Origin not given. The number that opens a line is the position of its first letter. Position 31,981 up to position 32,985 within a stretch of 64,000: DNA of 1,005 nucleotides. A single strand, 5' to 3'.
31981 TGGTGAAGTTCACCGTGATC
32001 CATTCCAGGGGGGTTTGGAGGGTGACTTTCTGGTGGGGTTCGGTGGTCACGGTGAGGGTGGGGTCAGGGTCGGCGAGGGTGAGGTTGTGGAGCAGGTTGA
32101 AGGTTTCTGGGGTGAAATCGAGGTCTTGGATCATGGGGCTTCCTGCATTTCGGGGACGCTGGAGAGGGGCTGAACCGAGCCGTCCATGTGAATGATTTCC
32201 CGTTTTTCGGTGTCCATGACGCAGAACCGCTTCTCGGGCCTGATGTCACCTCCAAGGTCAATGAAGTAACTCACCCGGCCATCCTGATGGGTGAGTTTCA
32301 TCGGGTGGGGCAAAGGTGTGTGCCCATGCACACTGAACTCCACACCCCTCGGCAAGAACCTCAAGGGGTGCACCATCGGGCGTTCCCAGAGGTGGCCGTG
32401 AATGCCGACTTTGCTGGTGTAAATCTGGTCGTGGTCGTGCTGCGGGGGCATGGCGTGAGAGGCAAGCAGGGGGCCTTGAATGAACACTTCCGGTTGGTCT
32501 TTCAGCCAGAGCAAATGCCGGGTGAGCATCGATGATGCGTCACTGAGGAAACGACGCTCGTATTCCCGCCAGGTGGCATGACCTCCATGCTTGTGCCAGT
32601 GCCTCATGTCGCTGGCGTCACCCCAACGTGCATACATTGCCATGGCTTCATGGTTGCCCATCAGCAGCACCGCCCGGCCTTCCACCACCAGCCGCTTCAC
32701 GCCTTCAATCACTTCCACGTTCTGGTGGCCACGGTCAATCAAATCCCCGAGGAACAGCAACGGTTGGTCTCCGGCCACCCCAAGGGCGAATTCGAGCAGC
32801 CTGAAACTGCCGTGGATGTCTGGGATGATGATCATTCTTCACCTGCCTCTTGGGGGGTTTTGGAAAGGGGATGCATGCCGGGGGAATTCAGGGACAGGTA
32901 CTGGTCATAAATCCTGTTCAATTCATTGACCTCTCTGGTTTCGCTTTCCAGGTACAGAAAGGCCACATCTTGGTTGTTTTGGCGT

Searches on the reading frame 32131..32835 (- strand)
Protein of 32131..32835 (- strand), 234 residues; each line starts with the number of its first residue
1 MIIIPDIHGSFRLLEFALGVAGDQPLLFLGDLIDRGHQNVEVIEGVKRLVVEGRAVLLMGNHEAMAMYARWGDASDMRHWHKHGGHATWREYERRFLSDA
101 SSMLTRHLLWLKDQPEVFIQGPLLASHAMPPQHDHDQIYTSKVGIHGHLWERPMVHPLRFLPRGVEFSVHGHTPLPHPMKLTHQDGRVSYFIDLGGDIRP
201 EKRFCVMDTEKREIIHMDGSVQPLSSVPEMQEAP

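Call 43: search_protein_families(library=phrogs, proteins=[window:32131-32835:-], max_evalue=0.001)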
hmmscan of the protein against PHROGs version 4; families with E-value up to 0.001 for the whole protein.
window:32131-32835:- (234 aa): 4 families
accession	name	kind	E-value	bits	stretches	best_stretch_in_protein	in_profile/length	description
phrog_246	-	other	2.3e-29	103.7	1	3-196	180-371/417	NinI-like serine-threonine phosphatase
phrog_20114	-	other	9.8e-09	36.7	1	3-67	7-74/131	phosphoesterase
phrog_8238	-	DNA, RNA and nucleotide metabolism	4.3e-08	32.7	1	2-70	175-248/737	RNA ligase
phrog_9096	-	unknown function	3.5e-05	24.7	1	4-100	18-114/157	-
